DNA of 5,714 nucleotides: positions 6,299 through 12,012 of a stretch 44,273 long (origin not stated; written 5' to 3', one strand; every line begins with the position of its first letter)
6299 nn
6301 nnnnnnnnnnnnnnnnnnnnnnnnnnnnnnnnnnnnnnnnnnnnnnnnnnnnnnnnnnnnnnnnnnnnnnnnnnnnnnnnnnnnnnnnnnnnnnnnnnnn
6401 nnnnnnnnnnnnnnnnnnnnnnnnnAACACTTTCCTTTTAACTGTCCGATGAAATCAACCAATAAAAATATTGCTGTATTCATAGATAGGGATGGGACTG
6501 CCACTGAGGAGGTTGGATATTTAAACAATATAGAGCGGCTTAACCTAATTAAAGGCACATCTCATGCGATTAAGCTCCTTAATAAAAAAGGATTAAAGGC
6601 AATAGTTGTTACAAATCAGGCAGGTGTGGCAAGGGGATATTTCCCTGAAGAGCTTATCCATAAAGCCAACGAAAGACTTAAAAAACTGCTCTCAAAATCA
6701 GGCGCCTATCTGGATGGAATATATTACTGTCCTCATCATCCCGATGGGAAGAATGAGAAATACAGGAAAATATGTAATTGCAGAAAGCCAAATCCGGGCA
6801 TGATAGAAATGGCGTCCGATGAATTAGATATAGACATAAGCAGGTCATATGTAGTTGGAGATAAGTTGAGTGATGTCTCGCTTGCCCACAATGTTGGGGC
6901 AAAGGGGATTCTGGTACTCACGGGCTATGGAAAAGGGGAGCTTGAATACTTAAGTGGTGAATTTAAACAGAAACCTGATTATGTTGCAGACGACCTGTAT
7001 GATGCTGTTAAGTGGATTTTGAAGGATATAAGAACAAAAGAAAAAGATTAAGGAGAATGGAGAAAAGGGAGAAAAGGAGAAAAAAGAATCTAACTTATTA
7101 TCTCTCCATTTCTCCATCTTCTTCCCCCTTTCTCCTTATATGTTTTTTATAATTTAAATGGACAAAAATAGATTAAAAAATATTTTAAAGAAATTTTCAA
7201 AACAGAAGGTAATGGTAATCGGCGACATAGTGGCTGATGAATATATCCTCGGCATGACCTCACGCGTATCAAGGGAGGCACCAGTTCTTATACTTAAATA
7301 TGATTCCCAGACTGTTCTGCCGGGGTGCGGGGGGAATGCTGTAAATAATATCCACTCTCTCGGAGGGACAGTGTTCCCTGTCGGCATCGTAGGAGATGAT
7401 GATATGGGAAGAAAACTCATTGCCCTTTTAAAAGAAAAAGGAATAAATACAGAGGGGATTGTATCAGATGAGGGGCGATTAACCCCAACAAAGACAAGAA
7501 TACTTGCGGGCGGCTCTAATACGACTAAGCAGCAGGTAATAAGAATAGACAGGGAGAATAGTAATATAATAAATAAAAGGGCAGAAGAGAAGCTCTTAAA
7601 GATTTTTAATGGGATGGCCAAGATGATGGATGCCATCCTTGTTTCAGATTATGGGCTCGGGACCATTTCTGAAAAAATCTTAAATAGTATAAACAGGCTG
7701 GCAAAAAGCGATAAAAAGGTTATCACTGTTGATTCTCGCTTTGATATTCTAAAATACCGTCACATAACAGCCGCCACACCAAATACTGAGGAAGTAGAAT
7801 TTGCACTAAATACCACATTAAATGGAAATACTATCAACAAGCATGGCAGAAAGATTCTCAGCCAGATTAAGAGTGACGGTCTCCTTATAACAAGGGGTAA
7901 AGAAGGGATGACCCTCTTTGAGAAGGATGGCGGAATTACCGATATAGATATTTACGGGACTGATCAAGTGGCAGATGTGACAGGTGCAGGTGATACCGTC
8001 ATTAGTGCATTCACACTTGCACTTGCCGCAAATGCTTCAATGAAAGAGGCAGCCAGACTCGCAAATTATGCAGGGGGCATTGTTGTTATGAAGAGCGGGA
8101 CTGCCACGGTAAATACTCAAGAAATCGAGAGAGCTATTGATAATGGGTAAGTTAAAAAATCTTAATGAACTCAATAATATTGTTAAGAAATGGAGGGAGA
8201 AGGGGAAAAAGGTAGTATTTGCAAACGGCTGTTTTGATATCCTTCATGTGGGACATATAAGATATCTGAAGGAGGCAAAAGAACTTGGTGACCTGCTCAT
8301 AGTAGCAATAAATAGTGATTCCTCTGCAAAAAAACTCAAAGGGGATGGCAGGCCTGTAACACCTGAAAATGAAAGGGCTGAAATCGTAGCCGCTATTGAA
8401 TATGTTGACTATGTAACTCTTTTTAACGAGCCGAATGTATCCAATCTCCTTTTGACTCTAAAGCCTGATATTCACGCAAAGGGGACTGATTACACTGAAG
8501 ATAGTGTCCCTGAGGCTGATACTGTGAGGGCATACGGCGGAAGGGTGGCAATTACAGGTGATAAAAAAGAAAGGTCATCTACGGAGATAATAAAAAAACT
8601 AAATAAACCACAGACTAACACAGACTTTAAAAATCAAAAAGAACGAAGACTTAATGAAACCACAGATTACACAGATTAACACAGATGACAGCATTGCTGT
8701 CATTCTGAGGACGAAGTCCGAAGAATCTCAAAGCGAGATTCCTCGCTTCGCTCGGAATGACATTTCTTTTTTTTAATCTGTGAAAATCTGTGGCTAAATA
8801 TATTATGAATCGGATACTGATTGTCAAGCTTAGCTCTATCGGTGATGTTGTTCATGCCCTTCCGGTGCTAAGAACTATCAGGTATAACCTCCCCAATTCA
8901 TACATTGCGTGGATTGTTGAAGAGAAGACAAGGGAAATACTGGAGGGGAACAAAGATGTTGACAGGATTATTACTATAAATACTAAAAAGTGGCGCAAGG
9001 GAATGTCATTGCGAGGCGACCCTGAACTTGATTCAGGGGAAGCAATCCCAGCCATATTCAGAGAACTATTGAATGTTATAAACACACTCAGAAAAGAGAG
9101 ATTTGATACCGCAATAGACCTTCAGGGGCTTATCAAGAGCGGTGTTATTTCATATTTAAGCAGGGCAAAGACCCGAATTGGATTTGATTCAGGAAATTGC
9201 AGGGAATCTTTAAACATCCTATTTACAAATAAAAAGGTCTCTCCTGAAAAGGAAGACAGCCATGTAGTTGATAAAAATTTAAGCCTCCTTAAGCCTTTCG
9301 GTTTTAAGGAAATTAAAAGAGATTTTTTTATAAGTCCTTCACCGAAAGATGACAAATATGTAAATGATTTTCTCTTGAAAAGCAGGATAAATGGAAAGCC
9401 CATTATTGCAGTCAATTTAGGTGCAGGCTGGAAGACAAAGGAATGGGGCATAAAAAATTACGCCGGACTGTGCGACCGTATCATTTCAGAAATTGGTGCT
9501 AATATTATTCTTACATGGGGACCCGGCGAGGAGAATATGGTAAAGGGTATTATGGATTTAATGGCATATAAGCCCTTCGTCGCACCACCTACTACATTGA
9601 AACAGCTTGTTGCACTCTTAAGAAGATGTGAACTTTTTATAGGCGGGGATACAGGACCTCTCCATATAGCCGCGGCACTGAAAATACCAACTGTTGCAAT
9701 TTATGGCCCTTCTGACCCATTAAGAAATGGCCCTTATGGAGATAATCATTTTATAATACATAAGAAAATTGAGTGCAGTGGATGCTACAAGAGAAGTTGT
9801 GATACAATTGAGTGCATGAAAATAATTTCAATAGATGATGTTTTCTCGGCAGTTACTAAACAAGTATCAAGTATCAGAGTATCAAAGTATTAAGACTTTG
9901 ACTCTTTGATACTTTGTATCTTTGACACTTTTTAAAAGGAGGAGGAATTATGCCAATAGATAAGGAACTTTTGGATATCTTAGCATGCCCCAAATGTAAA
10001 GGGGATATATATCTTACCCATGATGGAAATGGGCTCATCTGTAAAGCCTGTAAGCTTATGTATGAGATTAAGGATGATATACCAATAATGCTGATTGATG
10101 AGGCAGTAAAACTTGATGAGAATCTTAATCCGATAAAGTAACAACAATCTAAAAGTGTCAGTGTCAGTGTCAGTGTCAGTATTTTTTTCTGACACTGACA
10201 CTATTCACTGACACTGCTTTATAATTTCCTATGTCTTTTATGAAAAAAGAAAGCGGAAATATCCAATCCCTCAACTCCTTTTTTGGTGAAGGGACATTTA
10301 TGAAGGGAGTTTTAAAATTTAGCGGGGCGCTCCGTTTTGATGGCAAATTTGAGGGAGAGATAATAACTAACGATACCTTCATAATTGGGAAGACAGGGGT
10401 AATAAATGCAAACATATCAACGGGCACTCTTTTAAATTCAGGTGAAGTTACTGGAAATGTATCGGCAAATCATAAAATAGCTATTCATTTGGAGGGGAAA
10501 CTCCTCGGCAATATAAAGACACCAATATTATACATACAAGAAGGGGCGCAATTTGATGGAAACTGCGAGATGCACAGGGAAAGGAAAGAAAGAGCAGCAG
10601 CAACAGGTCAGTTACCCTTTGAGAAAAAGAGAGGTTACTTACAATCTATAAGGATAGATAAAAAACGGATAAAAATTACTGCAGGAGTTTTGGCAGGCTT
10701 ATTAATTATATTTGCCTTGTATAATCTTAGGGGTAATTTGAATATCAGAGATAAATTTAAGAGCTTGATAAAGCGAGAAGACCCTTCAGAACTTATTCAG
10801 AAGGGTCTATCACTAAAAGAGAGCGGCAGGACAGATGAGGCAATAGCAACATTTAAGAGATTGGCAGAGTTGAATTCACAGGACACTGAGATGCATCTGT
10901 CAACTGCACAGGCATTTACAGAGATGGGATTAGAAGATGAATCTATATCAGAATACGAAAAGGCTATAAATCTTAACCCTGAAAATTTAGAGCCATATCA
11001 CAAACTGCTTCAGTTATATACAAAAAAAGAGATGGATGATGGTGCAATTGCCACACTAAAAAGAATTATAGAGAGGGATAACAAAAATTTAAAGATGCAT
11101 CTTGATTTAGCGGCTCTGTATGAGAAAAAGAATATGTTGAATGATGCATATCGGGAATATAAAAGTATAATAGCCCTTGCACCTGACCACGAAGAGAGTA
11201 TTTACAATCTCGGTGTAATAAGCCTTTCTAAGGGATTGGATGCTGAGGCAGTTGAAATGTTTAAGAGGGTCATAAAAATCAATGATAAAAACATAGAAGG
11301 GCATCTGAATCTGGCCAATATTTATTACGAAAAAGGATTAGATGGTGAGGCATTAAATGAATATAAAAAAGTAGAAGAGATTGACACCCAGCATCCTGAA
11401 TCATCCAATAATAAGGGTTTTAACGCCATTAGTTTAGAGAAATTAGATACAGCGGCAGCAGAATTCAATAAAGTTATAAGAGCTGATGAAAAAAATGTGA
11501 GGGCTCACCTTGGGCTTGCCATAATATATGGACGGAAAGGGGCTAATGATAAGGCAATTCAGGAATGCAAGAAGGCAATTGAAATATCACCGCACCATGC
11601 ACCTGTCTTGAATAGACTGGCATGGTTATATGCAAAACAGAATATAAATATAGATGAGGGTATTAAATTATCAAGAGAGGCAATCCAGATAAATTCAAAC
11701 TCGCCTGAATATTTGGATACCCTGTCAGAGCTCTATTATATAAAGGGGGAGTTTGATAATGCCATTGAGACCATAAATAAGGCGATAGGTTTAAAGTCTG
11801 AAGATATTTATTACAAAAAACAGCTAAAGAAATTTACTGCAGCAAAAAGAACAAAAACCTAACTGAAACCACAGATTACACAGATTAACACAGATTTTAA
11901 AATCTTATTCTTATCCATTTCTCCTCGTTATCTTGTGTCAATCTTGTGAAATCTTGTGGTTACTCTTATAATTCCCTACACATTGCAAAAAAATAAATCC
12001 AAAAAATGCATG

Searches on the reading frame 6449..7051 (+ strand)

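Call 47: search_protein_families(library=pfam, proteins=[window:6449-7051:+], max_evalue=0.0001)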
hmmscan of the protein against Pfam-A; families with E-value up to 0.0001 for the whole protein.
window:6449-7051:+ (200 aa): 4 families
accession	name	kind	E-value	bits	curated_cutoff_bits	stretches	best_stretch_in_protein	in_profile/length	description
PF13242.12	Hydrolase_like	-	5.9e-19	68.2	22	1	111-186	2-75/75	HAD-hyrolase-like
PF13419.12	HAD_2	-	1.8e-07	31.9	23.8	0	112-156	134-178/178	Haloacid dehalogenase-like hydrolase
PF00702.32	Hydrolase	-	9.1e-06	26.6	26.4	1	20-150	86-191/191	haloacid dehalogenase-like hydrolase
PF08645.17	PNK3P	-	1e-05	25.8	22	1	37-139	34-126/161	Polynucleotide kinase 3 phosphatase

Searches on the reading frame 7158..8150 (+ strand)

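Call 47: search_protein_families(library=pfam, proteins=[window:7158-8150:+], max_evalue=0.0001)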
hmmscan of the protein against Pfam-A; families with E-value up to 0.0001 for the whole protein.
window:7158-8150:+ (330 aa): 1 family
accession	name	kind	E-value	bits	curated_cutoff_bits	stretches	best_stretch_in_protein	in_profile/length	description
PF00294.29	PfkB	-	1.7e-37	129.8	25.8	1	16-318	2-298/302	pfkB family carbohydrate kinase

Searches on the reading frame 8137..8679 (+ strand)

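Call 47: search_protein_families(library=pfam, proteins=[window:8137-8679:+], max_evalue=0.0001)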
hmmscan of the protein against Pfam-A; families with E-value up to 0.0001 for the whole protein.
window:8137-8679:+ (180 aa): 1 family
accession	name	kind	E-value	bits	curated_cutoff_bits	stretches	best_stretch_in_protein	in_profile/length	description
PF01467.32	CTP_transf_like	-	1.6e-21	77.3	21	1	29-153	2-132/133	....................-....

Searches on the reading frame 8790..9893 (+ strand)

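Call 47: search_protein_families(library=pfam, proteins=[window:8790-9893:+], max_evalue=0.0001)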
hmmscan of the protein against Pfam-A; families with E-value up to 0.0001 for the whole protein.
window:8790-9893:+ (367 aa): 1 family
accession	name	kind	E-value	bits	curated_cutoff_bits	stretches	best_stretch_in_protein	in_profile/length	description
PF01075.23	Glyco_transf_9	-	9e-48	163.2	22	1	96-338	4-242/247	Glycosyltransferase family 9 (heptosyltransferase)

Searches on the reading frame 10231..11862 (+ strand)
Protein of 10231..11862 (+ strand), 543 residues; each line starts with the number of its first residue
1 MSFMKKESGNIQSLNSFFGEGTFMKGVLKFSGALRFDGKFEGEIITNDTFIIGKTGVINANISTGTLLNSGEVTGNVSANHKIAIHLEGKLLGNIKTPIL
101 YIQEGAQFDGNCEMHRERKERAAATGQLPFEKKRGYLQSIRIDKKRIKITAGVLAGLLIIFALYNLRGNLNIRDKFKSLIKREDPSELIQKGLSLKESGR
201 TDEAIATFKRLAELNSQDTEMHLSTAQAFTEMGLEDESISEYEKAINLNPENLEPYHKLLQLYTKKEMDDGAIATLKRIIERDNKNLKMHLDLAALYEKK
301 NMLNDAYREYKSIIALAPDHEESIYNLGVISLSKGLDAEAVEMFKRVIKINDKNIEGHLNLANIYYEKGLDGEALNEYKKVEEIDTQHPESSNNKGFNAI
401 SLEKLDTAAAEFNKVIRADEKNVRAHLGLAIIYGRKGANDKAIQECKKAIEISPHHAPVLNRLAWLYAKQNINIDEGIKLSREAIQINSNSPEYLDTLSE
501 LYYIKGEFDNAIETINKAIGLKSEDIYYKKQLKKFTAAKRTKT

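Call 46: find_encoding_contigs(protein=window:10231-11862:+, flank=10000, max_places=1)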
Protein window:10231-11862:+ (543 aa): no gene with exactly this product is on record in the collection.

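Call 48: search_protein_families(library=pfam, proteins=[window:10231-11862:+], max_evalue=0.0001)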
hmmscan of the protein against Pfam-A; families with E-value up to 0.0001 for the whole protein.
window:10231-11862:+ (543 aa): 21 families
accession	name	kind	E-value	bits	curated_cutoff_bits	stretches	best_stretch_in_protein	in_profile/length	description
PF13414.12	TPR_11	-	5.8e-35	119.2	26.8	1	335-369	8-42/42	TPR repeat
PF13181.12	TPR_8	-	2.6e-32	108.6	25.7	0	424-456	2-34/34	Tetratricopeptide repeat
PF14559.12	TPR_19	-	3.6e-31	107.8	25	0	270-322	8-59/68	Tetratricopeptide repeat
PF07719.23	TPR_2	-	1.4e-30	103.2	27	0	424-456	2-34/34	Tetratricopeptide repeat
PF00515.34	TPR_1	-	2.3e-26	90.9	27.8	1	424-456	2-34/34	Tetratricopeptide repeat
PF13431.12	TPR_17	-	7.4e-25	85.6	24.4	0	446-471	2-27/34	Tetratricopeptide repeat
PF04519.19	Bactofilin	-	9.8e-24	83.9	27.9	1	17-113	2-98/98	Polymer-forming cytoskeletal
PF13432.12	TPR_16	-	3.7e-22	78.9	32.7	1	401-455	9-63/65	Tetratricopeptide repeat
PF13428.12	TPR_14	-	6.3e-20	70.1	23.5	0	187-227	3-43/44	Tetratricopeptide repeat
PF13424.12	TPR_12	-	1.3e-15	57.7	30.1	0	190-248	8-67/77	Tetratricopeptide repeat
PF13174.12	TPR_6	-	4e-14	52.6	26.3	0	190-213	5-28/33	Tetratricopeptide repeat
PF13176.12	TPR_7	-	1.4e-11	43.9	27.9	0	194-219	8-33/36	Tetratricopeptide repeat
PF23914.1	TPR_CcmH_CycH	-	9.3e-11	42.2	42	0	236-321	67-155/158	Cytochrome c-type biogenesis protein H TPR domain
PF12895.13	ANAPC3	-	1.6e-08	35.2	27.2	0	471-525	2-55/82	Anaphase-promoting complex, cyclosome, subunit 3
PF13429.12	TPR_15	-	2.1e-08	34.4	26.2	0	189-295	117-222/280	Tetratricopeptide repeat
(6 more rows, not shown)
